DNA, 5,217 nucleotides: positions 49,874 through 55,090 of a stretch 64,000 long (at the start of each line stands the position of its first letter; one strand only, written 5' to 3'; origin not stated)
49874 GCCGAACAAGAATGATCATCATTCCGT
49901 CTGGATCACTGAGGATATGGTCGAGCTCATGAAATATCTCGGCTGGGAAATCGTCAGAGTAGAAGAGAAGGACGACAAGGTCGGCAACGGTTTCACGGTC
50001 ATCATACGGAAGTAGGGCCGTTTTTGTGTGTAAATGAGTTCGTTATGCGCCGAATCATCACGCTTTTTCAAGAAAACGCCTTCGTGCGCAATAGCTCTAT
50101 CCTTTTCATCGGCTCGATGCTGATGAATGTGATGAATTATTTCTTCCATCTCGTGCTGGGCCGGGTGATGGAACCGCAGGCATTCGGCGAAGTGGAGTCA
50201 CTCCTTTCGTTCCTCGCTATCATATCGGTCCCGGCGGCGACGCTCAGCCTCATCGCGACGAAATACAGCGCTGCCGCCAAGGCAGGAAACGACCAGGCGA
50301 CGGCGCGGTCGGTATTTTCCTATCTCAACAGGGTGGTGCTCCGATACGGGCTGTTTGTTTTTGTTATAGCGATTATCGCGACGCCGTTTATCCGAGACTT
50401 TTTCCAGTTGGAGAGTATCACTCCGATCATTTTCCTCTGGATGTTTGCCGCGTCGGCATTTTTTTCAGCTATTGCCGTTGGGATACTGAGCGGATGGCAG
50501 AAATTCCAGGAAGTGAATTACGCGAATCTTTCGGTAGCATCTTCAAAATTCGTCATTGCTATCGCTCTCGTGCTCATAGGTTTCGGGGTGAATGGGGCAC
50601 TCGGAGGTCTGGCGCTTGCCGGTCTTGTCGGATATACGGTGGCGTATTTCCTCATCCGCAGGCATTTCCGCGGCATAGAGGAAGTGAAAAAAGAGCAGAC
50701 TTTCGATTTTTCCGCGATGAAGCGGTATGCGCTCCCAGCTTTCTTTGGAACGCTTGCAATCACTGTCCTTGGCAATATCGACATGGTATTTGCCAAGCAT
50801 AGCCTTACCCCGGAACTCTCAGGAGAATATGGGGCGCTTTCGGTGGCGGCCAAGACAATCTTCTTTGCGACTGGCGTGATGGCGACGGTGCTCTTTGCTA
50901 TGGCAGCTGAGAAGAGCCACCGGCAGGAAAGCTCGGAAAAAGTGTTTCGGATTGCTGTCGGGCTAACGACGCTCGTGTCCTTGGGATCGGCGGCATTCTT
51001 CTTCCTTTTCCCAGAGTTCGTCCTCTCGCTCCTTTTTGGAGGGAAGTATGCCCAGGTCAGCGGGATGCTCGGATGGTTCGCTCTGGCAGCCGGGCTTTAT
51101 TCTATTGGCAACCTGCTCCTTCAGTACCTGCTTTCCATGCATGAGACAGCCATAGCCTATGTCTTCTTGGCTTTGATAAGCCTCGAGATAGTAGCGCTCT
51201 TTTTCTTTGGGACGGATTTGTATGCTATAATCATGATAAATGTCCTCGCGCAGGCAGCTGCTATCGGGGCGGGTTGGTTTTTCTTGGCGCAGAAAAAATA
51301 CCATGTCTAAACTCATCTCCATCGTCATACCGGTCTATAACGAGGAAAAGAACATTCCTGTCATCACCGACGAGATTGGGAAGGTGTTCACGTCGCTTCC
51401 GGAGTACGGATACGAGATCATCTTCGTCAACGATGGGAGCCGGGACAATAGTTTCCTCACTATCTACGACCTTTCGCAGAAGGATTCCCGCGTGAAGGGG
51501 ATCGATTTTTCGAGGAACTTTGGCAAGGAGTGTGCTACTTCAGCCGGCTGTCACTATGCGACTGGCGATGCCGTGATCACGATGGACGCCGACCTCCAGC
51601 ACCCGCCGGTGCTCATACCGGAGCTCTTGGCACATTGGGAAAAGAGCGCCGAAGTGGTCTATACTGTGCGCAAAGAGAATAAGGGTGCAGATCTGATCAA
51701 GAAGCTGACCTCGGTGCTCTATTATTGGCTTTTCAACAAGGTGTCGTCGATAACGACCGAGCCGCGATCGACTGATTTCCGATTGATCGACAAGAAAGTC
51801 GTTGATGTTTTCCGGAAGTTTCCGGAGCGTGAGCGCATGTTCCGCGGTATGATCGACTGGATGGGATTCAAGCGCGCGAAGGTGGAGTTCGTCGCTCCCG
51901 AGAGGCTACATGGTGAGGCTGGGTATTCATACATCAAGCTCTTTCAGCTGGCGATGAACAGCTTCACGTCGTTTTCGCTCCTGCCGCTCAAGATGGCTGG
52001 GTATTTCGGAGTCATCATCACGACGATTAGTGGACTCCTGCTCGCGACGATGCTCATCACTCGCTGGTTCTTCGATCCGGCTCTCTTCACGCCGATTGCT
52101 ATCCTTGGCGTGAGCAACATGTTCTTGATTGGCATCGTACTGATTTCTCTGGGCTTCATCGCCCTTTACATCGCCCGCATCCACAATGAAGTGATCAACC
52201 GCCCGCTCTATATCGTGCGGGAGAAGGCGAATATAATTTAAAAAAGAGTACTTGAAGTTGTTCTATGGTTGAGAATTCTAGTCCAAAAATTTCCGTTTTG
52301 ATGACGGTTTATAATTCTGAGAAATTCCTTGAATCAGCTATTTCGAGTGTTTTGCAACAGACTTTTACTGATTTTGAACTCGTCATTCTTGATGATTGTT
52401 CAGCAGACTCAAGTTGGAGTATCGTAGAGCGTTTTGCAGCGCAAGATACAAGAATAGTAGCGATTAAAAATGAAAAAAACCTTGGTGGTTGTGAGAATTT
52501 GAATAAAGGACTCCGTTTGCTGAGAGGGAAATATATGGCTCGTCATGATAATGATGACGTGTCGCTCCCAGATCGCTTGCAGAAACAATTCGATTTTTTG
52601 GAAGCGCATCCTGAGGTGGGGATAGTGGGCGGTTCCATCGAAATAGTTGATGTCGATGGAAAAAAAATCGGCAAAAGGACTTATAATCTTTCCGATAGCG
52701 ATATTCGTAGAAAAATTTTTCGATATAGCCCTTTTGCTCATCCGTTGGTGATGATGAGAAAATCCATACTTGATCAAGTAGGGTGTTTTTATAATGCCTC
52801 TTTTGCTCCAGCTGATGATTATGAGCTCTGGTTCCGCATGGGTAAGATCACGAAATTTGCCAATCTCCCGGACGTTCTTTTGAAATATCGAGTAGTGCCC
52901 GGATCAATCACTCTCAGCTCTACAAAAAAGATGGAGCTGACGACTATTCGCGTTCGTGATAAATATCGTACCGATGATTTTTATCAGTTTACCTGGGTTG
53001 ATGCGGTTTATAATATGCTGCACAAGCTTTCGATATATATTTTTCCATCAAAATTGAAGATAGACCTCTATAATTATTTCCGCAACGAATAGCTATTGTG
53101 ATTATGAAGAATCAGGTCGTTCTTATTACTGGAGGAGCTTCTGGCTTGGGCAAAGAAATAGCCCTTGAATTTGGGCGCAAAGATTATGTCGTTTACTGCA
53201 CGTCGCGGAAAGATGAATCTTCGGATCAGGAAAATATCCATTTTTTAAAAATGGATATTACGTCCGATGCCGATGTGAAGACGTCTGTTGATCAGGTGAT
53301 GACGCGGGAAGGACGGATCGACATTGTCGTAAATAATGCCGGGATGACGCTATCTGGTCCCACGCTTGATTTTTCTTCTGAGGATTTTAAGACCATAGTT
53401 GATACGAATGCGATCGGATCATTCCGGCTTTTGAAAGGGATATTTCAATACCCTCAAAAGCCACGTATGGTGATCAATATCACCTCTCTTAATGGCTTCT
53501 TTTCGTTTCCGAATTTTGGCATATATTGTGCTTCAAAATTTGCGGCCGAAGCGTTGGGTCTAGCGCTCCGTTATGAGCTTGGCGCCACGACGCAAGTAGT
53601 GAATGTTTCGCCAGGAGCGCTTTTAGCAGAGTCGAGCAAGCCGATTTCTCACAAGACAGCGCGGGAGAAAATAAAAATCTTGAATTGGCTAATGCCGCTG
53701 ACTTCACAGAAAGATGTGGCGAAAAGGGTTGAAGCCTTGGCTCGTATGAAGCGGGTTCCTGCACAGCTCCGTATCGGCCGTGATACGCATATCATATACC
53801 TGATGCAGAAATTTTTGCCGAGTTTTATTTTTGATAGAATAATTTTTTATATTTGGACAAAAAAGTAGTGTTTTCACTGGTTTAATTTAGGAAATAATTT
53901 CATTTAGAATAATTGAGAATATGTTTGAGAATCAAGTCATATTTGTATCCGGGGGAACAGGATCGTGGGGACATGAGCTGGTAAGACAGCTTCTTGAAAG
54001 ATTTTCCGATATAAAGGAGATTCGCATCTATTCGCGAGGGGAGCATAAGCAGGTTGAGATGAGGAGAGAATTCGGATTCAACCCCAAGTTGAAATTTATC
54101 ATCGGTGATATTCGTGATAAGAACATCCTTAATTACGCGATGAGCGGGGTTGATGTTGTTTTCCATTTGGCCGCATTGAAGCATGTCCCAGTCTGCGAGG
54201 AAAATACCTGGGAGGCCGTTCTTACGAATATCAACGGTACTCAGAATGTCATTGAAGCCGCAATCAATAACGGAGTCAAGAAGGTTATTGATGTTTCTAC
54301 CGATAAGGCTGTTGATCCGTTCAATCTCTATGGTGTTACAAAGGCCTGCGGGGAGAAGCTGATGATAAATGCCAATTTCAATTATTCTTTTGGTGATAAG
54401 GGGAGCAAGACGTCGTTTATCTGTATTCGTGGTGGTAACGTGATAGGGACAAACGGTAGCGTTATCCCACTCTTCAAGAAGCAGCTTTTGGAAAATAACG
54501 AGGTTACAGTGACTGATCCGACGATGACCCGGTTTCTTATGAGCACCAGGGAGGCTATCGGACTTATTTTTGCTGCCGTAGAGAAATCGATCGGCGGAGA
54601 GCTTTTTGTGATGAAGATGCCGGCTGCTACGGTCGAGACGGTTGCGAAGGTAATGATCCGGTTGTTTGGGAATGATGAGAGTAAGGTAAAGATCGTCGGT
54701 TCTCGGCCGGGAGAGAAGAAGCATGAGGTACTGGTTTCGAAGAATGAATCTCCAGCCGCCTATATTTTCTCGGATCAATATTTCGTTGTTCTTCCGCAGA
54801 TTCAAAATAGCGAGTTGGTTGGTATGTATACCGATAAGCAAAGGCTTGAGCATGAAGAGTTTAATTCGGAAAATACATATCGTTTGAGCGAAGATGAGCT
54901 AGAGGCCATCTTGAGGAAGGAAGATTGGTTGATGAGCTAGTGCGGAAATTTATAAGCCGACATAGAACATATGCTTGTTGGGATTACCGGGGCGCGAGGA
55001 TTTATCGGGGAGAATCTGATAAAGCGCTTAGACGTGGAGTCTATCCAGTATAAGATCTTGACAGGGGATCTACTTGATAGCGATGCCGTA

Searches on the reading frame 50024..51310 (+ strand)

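Call 88: search_protein_families(library=pfam, proteins=[window:50024-51310:+], max_evalue=0.001)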
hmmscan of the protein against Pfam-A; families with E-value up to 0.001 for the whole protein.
window:50024-51310:+ (428 aa): 2 families
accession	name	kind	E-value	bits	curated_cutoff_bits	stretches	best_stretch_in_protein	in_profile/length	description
PF01943.22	Polysacc_synt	-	4.8e-14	52.9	28.2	1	21-278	2-250/274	Polysaccharide biosynthesis protein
PF13440.11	Polysacc_synt_3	-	3.6e-07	30.1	23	1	44-345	1-291/293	Polysaccharide biosynthesis protein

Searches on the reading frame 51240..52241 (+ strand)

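Call 88: search_protein_families(library=pfam, proteins=[window:51240-52241:+], max_evalue=0.001)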
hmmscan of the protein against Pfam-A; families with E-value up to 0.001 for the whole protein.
window:51240-52241:+ (333 aa): 2 families
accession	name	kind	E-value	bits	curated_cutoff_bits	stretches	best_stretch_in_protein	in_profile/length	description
PF00535.33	Glycos_transf_2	-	1.3e-27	97.2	23.3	1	27-186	1-162/168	Glycosyl transferase family 2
PF10111.15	Glyco_tranf_2_2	-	1.1e-05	25.6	27.3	1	27-118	1-91/276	Glycosyltransferase like family 2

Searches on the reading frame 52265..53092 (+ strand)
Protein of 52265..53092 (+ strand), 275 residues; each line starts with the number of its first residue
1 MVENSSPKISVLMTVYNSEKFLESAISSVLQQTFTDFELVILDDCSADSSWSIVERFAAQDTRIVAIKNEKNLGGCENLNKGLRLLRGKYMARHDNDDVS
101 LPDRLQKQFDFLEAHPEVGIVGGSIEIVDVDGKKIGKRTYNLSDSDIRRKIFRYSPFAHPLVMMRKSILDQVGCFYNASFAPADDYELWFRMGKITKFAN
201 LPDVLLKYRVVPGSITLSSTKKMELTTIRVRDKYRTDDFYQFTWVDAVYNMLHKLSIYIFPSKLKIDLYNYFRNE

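Call 88: search_protein_families(library=pfam, proteins=[window:52265-53092:+], max_evalue=0.001)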
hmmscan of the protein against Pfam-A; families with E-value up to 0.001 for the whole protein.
window:52265-53092:+ (275 aa): 3 families
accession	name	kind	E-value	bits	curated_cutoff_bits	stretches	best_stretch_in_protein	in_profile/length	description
PF00535.33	Glycos_transf_2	-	2.7e-32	112.4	23.3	1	10-172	1-167/168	Glycosyl transferase family 2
PF13641.12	Glyco_tranf_2_3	-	2.2e-14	54.5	27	1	7-192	1-194/230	Glycosyltransferase like family 2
PF10111.15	Glyco_tranf_2_2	-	4.5e-12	46.5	27.3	1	10-215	1-222/276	Glycosyltransferase like family 2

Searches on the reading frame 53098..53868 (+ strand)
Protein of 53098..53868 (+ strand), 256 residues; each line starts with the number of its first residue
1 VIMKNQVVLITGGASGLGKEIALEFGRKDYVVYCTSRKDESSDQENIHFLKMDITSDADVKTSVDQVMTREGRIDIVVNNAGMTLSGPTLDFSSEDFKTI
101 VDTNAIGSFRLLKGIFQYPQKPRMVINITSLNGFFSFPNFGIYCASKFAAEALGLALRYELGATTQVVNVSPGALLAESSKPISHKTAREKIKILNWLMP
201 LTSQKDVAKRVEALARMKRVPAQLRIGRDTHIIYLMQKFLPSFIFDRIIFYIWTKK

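Call 88: search_protein_families(library=pfam, proteins=[window:53098-53868:+], max_evalue=0.001)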
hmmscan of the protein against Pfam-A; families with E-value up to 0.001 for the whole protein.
window:53098-53868:+ (256 aa): 4 families
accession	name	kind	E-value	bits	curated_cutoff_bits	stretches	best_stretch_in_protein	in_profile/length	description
PF00106.31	adh_short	-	2.8e-37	128.5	26.6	1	6-185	1-192/195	short chain dehydrogenase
PF13561.12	adh_short_C2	-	9e-29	101.2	27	1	14-215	3-217/236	Enoyl-(Acyl carrier protein) reductase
PF08659.16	KR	-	3.5e-10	40.5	22.6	1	8-171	3-176/180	KR domain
PF01370.27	Epimerase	-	7.1e-08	32.6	20.9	1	8-128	1-113/240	NAD dependent epimerase/dehydratase family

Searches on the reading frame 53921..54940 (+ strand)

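Call 88: search_protein_families(library=pfam, proteins=[window:53921-54940:+], max_evalue=0.001)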
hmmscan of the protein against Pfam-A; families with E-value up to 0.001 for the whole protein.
window:53921-54940:+ (339 aa): 10 families
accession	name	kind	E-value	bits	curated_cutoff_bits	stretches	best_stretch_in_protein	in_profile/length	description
PF02719.21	Polysacc_synt_2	-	1.1e-94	317.3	20.2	1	7-287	1-289/293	Polysaccharide biosynthesis protein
PF01370.27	Epimerase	-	4.7e-23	82.3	20.9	1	7-222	1-227/240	NAD dependent epimerase/dehydratase family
PF01073.25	3Beta_HSD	-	3.9e-21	75.8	22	1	9-135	2-124/280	3-beta hydroxysteroid dehydrogenase/isomerase family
PF16363.11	GDP_Man_Dehyd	-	2.6e-15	57.1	27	1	8-129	1-131/332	GDP-mannose 4,6 dehydratase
PF13460.12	NAD_binding_10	-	9.9e-11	42.3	27.2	1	11-132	1-103/184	NAD(P)H-binding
PF07993.18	NAD_binding_4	-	1.1e-09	38.3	20.1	1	10-135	2-144/258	Male sterility protein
PF04321.23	RmlD_sub_bind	-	1e-08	35.1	27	1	7-151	3-139/287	RmlD substrate binding domain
PF05368.20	NmrA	-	6.2e-07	29.7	27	1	4-127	2-107/298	NmrA-like family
PF08485.16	Polysacc_syn_2C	-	0.00016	21.7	25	1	306-333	16-43/48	Polysaccharide biosynthesis protein C-terminal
PF01118.30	Semialdhyde_dh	-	0.00049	20.9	26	0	9-81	4-71/121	Semialdehyde dehydrogenase, NAD binding domain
